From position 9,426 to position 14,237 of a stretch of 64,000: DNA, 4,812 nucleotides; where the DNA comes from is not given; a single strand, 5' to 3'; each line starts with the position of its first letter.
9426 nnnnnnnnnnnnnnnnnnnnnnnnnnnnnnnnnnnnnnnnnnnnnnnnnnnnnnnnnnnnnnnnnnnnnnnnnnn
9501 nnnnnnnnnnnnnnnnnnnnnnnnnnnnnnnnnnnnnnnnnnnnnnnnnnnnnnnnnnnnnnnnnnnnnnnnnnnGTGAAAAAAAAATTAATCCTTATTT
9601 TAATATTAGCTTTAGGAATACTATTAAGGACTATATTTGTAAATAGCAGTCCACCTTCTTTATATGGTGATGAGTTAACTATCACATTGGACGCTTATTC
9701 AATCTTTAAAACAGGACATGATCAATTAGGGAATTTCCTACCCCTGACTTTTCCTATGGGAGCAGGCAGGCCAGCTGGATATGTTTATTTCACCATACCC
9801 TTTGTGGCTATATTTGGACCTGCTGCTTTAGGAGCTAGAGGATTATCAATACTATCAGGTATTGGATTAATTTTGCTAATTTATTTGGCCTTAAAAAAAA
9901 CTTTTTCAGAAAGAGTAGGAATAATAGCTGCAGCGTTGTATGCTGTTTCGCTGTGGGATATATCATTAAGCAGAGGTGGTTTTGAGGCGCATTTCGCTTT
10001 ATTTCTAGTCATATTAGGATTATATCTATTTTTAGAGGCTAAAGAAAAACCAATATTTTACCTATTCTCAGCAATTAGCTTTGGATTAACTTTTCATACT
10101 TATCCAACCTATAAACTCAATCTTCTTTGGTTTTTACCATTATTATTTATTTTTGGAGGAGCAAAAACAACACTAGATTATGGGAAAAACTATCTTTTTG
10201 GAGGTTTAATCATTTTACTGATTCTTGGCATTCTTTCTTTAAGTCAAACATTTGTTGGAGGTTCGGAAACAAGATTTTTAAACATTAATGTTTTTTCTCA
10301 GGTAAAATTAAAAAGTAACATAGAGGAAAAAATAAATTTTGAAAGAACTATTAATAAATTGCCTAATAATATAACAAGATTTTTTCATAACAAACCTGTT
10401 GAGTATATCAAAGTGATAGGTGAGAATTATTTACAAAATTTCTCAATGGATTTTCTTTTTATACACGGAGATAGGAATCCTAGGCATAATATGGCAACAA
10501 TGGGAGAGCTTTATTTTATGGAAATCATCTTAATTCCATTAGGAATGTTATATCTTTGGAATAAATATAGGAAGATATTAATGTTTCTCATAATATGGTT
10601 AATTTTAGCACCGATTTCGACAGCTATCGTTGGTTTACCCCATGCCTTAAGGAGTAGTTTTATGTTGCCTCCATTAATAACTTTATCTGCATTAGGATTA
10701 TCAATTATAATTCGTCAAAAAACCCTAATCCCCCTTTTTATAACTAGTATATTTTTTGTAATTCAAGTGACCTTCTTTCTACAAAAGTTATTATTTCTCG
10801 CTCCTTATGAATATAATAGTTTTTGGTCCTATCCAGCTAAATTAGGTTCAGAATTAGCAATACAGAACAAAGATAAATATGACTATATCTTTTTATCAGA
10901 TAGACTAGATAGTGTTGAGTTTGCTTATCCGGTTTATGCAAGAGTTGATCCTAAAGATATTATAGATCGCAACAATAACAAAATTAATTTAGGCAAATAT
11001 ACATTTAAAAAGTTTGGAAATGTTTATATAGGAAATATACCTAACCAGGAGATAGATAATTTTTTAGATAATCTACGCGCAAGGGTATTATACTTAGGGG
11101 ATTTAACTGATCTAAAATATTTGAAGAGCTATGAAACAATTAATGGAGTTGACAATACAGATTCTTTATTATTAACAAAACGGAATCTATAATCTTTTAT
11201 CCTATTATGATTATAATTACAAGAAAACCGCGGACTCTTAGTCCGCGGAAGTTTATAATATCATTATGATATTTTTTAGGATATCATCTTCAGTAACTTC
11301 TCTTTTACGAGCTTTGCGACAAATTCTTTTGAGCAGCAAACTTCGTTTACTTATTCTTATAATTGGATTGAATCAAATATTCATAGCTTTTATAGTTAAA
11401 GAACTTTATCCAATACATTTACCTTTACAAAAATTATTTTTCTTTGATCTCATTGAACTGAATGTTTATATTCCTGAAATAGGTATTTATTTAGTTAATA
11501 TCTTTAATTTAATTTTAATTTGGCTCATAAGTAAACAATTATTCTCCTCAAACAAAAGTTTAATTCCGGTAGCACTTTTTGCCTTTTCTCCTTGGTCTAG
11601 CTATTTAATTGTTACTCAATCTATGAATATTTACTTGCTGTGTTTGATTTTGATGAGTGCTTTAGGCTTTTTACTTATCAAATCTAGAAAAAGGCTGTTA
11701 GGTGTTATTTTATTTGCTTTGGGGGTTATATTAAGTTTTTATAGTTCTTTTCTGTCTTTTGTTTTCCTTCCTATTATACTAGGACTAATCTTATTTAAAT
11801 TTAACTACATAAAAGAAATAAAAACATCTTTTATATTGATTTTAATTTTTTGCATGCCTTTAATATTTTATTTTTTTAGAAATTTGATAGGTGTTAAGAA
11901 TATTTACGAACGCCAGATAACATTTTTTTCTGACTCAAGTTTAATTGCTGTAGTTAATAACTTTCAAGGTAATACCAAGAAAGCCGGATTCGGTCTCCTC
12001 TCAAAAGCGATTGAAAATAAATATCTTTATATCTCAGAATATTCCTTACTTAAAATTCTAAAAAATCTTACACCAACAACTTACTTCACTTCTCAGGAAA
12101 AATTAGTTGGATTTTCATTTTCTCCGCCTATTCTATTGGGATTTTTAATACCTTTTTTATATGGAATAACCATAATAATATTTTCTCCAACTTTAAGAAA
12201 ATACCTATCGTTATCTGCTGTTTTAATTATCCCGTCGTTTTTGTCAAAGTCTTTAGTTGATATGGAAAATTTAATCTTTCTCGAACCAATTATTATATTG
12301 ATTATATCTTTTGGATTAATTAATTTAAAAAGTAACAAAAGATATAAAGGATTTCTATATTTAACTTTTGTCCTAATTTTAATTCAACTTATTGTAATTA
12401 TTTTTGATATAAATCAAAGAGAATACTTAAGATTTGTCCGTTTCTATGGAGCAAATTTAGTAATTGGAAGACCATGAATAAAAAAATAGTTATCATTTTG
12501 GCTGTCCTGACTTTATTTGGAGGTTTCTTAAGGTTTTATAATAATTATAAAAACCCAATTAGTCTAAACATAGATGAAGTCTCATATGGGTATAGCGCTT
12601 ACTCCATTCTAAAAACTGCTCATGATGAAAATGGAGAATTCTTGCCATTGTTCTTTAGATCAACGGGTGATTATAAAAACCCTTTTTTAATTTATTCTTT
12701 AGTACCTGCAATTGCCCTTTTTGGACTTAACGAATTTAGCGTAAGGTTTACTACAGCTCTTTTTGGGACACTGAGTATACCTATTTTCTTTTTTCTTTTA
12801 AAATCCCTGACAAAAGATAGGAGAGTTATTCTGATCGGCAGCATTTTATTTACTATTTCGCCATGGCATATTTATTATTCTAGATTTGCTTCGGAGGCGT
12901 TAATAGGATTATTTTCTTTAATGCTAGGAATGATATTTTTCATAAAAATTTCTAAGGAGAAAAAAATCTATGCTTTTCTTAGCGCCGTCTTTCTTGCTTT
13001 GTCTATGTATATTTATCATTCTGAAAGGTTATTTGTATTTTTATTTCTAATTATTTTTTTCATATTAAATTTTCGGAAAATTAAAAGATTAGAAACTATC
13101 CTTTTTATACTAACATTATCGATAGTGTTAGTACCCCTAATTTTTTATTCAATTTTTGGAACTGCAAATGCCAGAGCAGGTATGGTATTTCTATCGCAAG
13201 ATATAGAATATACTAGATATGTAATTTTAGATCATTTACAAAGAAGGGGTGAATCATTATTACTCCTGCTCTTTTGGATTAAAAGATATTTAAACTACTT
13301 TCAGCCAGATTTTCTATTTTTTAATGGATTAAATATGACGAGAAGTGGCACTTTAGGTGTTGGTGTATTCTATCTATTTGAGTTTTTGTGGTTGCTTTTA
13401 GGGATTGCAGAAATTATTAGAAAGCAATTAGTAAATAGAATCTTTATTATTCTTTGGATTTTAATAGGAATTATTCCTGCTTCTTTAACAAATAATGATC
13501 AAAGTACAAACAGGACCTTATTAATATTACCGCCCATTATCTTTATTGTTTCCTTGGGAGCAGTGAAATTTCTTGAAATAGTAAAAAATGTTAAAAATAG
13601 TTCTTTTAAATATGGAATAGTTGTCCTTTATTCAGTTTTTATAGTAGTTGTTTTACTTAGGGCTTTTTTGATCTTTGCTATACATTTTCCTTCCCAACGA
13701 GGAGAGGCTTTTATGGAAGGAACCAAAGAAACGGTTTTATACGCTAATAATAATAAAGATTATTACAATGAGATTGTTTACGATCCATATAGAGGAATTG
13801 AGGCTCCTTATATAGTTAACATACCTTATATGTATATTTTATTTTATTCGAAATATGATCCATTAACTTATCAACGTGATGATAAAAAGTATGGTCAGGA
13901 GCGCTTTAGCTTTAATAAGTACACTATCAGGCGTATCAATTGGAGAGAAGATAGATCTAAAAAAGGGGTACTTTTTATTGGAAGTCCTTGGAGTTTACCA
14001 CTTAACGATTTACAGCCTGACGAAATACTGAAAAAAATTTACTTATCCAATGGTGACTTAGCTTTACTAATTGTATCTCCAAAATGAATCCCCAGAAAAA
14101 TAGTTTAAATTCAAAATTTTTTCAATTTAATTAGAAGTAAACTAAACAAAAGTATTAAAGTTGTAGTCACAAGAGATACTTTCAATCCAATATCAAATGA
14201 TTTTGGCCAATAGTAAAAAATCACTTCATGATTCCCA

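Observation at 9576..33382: Eight diverged GT39/ArnT-like paralogs in three tandem blocks share a strict first-loop motif and a family-specific C-terminal domain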

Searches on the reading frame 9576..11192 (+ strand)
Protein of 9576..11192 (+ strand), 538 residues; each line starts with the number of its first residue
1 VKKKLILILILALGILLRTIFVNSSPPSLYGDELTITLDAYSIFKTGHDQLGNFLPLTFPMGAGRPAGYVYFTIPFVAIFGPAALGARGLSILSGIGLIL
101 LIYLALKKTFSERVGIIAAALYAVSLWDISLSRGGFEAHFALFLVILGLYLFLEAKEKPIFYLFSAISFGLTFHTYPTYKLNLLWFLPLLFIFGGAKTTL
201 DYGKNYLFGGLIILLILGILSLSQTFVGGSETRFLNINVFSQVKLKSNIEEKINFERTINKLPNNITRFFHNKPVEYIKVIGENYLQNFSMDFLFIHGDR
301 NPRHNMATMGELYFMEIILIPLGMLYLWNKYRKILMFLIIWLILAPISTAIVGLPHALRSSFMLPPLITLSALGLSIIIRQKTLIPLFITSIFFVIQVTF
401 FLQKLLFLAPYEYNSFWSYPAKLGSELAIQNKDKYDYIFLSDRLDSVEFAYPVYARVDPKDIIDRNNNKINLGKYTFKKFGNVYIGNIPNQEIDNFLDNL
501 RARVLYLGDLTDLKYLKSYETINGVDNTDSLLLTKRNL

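Call 5: search_protein_families(library=pfam, proteins=[window:9576-11192:+], max_evalue=0.01)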
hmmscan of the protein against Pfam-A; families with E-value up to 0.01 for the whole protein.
window:9576-11192:+ (538 aa): 1 family
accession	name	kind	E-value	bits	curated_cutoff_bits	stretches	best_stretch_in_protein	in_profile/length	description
PF13231.12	PMT_2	-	4.5e-09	37.1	26.1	1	68-217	5-154/160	Dolichyl-phosphate-mannose-protein mannosyltransferase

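Call 9: search_protein_families(library=ncbifam, proteins=[window:9576-11192:+], max_evalue=0.01)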
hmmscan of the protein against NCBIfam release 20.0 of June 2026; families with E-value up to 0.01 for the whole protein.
window:9576-11192:+ (538 aa): 0 families

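Call 10: search_solved_structures(query=A1, max_evalue=1, show_alignments=2)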
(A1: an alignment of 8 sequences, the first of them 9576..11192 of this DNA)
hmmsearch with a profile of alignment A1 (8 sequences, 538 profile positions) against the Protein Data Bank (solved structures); distinct sequences matched with E-value up to 1: 3.
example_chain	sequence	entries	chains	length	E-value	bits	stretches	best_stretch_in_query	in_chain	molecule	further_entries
5ezm_A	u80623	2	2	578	1.7e-07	33.5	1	67-228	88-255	4-amino-4-deoxy-L-arabinose transferase or related glycosyltransferases of PMT family | 4-amino-4-deoxy-L-arabinose (L-Ara4N) transferase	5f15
8i9p_Lh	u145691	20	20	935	0.0077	18.2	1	98-197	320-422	dolichyl-diphosphooligosaccharide--protein glycotransferase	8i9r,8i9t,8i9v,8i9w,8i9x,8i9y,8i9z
9e61_A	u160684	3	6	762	0.02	16.8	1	90-181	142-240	Dolichyl-phosphate-mannose--protein mannosyltransferase 4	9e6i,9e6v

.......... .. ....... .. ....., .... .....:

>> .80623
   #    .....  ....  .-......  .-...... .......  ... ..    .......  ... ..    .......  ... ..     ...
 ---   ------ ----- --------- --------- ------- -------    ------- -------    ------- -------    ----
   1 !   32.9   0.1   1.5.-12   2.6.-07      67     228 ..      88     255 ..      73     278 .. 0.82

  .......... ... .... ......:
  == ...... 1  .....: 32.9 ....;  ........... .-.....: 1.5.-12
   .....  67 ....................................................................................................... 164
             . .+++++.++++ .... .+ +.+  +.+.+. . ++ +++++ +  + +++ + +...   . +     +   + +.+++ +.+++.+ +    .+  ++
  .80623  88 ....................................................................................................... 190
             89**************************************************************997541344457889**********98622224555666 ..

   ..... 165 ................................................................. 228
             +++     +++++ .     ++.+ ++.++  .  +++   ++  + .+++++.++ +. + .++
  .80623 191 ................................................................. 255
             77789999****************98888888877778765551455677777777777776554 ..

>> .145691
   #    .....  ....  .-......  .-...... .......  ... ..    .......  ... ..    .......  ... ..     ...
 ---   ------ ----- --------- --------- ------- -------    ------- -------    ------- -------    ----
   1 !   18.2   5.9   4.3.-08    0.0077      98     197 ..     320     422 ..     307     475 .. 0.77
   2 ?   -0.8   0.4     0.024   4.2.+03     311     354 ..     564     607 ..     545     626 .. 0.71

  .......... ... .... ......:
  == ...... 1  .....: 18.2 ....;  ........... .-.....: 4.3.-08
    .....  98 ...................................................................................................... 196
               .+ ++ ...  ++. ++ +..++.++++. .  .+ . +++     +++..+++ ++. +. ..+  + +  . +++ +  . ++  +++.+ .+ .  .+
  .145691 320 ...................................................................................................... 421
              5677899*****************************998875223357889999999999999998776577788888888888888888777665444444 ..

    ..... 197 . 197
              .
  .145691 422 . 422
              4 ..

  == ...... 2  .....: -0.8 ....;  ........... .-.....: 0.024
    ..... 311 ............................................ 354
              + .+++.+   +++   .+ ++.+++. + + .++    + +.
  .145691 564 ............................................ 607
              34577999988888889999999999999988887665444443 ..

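Call 21: find_homologous_proteins(query=A1, max_evalue=0.00001)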
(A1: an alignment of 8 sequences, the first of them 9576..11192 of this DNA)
Query A1 (8 sequences) (538 aa, profile of the alignment): 811 proteins with E <= 0.00001 among 8000 candidates; the best 120 are listed.
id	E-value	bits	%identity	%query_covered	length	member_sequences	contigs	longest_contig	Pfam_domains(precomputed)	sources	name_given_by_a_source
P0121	4.4e-169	582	100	100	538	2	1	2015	PF13231.13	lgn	-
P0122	1.2e-137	478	66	100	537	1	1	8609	PF13231.13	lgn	-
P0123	4.5e-137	476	32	98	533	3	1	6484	PF02366.25,PF13231.13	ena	-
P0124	5.6e-137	476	61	100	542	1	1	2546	PF13231.13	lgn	-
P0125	8.7e-137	475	32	98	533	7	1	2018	PF02366.25,PF13231.13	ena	-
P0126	1.7e-136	474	61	100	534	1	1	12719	PF13231.13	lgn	-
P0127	2.3e-136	474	62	100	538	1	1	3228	PF13231.13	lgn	-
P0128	3.8e-136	473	63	99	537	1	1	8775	PF13231.13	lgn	-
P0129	4.8e-136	473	30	84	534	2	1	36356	PF02366.25,PF13231.13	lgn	-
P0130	6.6e-136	472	64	94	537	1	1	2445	PF13231.13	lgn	-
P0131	7.0e-136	472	65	95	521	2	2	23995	PF13231.13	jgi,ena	-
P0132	7.9e-136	472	34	85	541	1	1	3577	PF02366.25,PF13231.13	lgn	-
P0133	1.6e-135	471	32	92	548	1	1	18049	PF02366.25,PF13231.13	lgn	-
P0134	2.1e-135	471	64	94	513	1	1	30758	PF13231.13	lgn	-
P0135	2.5e-135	470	61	100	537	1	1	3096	PF13231.13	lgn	-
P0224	1.3e-128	448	60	97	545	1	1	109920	PF13231.13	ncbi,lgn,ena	-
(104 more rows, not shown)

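Call 22: find_encoding_contigs(protein=P0224, flank=10000, max_places=1)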
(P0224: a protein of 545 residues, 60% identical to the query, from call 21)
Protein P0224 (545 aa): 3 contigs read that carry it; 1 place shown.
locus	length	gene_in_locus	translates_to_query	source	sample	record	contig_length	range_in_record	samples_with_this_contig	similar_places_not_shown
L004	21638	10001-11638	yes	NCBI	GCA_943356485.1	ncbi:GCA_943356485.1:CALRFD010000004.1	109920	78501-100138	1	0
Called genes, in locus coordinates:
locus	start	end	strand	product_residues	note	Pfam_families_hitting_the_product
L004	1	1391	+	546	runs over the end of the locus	-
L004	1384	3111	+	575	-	-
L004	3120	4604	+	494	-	PF01943:Polysacc_synt, PF13440:Polysacc_synt_3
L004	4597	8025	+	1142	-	-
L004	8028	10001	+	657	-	-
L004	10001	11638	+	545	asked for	PF13231:PMT_2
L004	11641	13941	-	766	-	PF09586:YfhO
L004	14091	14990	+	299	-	PF00535:Glycos_transf_2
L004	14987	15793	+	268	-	PF00535:Glycos_transf_2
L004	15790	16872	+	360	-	PF00534:Glycos_transf_1, PF13692:Glyco_trans_1_4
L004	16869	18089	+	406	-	PF09594:GT87 (faint)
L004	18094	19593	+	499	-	PF13231:PMT_2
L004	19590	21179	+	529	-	PF13231:PMT_2 (weak)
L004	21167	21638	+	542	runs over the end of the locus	PF13231:PMT_2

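Call 36: search_protein_representatives(alignment_id=A1)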
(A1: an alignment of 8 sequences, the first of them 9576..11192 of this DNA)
Query: 8 sequences, 538 profile positions. Proteins with E-value up to 0.001 (for the whole library): 62018; up to 1e-10: 20087; up to 1e-30: 6860. The best 150 are listed.
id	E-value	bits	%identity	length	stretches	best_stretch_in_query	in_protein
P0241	1.6e-153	528.7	-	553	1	5-535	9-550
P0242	5.0e-148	510.6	-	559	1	4-536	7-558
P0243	2.8e-143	494.9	-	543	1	8-536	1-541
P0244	1.3e-142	492.7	-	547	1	1-536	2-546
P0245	2.5e-141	488.4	-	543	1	1-536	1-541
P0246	1.4e-140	486.0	-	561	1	2-536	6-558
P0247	2.0e-140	485.5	-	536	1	1-535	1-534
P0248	9.6e-140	483.2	-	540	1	3-511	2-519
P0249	5.1e-138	477.5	-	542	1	1-525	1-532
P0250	9.6e-138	476.6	-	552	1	4-537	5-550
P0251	3.2e-137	474.9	-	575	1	2-513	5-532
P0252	4.0e-137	474.6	-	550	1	2-536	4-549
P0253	1.7e-136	472.5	-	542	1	1-536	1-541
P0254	2.3e-136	472.1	-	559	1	6-537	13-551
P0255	5.6e-136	470.8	-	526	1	1-537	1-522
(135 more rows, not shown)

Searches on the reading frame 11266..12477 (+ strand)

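Call 5: search_protein_families(library=pfam, proteins=[window:11266-12477:+], max_evalue=0.01)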
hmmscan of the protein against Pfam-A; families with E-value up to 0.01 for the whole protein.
window:11266-12477:+ (403 aa): 1 family
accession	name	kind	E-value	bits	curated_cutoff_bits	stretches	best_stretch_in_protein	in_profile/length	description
PF13231.12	PMT_2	-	0.00032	21.4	26.1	1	75-199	29-157/160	Dolichyl-phosphate-mannose-protein mannosyltransferase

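Call 9: search_protein_families(library=ncbifam, proteins=[window:11266-12477:+], max_evalue=0.01)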
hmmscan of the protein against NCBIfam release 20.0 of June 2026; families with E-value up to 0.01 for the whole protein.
window:11266-12477:+ (403 aa): 0 families

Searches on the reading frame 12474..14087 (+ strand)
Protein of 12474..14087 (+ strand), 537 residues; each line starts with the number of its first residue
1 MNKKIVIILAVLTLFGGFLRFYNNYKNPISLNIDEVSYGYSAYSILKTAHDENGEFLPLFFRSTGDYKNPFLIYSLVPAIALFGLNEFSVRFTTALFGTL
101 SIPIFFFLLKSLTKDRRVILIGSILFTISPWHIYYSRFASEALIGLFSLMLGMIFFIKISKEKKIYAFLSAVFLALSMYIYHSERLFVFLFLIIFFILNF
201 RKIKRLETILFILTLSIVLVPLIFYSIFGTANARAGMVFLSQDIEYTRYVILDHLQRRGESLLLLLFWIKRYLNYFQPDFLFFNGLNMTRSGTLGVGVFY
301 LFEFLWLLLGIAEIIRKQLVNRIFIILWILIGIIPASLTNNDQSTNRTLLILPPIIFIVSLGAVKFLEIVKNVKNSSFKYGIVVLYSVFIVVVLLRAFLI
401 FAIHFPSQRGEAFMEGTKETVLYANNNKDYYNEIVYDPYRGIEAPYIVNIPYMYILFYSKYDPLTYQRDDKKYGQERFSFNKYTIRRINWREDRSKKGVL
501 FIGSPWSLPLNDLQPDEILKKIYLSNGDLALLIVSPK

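Call 5: search_protein_families(library=pfam, proteins=[window:12474-14087:+], max_evalue=0.01)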
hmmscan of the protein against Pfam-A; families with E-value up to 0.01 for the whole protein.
window:12474-14087:+ (537 aa): 2 families
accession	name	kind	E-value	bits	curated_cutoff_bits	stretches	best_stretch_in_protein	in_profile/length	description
PF02366.24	PMT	-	4.2e-13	49.9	22.7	1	11-230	2-238/245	Dolichyl-phosphate-mannose-protein mannosyltransferase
PF13231.12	PMT_2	-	4.2e-07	30.8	26.1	1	77-223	11-158/160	Dolichyl-phosphate-mannose-protein mannosyltransferase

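Call 9: search_protein_families(library=ncbifam, proteins=[window:12474-14087:+], max_evalue=0.01)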
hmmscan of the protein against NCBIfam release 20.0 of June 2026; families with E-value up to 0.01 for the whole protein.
window:12474-14087:+ (537 aa): 2 families
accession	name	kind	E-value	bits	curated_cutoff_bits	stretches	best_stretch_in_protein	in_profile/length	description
TIGR03663.1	TIGR03663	subfamily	1.2e-13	50.9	126.25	1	67-231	50-226/435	flippase activity-associated protein Agl23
NF047440.1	LA3751_2_3_fam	subfamily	0.0019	17.1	200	0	74-397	85-382/460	LA_3751/LA_3752 family putative glycosyltransferase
